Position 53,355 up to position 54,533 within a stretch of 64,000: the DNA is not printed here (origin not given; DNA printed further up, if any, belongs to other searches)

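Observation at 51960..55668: Candidate lipid-linked phospho-pentose donor module: DPPR-synthase-like UbiA, PHP phosphoesterase::methyltransferase fusion, and NTase-Tmk kinase fusion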

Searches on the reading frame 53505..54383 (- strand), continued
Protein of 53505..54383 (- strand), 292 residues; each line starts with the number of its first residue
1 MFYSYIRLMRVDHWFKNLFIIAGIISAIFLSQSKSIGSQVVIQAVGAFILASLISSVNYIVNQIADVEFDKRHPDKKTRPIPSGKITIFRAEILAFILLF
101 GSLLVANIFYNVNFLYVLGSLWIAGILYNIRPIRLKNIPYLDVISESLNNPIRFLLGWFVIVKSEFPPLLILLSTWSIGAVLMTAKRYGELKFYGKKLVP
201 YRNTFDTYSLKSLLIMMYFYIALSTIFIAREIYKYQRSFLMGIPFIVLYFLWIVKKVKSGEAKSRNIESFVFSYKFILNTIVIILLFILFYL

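Call 21: find_related_loci(query=A2, collection=genome_contigs, flank=10000)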
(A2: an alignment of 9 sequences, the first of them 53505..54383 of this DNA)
Query A2 (292 aa) in genome_contigs; peptide patterns used: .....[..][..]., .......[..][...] (x = any residue, [..] = any of these).
138 stretches matched a pattern; 36 encode a relative of the query (tblastn E <= 1e-3); 36 distinct loci.
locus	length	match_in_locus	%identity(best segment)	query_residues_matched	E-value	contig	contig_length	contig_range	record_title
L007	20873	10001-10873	60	1-291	3e-119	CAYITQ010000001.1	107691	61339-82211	MAG TPA_asm: uncultured Gammaproteobacteria bacterium isolate ERP119705_co3_801 genome assembly, contig: NODE_100_length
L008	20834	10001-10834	44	4-288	2e-73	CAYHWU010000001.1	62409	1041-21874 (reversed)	MAG TPA_asm: uncultured Gammaproteobacteria bacterium isolate ERP119705_co16_325 genome assembly, contig: NODE_246_lengt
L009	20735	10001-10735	39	4-248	7e-54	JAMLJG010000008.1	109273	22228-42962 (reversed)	MAG: Kiritimatiellia bacterium isolate ACE_NR_VERR3 ACE_NR_VERR3_8, whole genome shotgun sequence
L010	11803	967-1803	37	5-285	4e-53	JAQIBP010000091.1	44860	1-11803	MAG: Deltaproteobacteria bacterium isolate GH13 k119_459904, whole genome shotgun sequence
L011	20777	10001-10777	39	5-260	2e-52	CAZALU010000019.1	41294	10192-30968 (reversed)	MAG TPA_asm: uncultured Verrucomicrobiota bacterium isolate SRP192927_co2_851 genome assembly, contig: NODE_1070_length_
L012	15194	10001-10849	34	5-287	2e-51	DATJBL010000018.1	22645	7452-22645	MAG TPA_asm: Methylocella sp. isolate SMAG_U15353 k141_5655750, whole genome shotgun sequence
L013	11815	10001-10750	38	4-255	2e-51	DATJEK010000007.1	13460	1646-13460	MAG TPA_asm: Candidatus Eisenbacteria bacterium isolate SMAG_U15431 k141_4665543, whole genome shotgun sequence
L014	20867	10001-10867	35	5-288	1e-50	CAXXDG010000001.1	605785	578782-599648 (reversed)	MAG: Desulfobulbaceae bacterium isolate 52a12dbd-381b-4cd8-bae8-7ed2e1e98fd8 genome assembly, contig: contig_1, whole ge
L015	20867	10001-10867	35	5-288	1e-50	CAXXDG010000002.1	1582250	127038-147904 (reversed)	MAG: Desulfobulbaceae bacterium isolate 52a12dbd-381b-4cd8-bae8-7ed2e1e98fd8 genome assembly, contig: contig_2, whole ge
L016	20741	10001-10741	39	5-252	2e-49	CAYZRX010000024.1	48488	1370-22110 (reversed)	MAG TPA_asm: uncultured Ignavibacteriaceae bacterium isolate SRP214966_co4_379 genome assembly, contig: NODE_408_length_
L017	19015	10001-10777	38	5-260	1e-48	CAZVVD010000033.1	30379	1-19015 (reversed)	MAG TPA_asm: uncultured Verrucomicrobiota bacterium isolate SRP192927_co5_128 genome assembly, contig: NODE_1491_length_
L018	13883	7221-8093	34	3-288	2e-50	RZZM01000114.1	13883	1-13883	MAG: Spartobacteria bacterium isolate INTA.AUR.068 contig-100_1983, whole genome shotgun sequence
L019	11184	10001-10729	38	5-247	1e-48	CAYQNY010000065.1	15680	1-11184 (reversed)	MAG TPA_asm: uncultured Verrucomicrobiota bacterium isolate binchicken_co47_169 genome assembly, contig: NODE_2629_lengt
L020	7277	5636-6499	37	3-287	2e-48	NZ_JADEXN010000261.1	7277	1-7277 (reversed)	Zarconia navalis LEGE 11467 NODE_284_length_7277_cov_2.62951, whole genome shotgun sequence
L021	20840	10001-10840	35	5-284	2e-48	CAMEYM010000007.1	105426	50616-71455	MAG: Rhizobium sp. Q54 isolate AH-24oct19-21 genome assembly, contig: AH-24oct19-C222, whole genome shotgun sequence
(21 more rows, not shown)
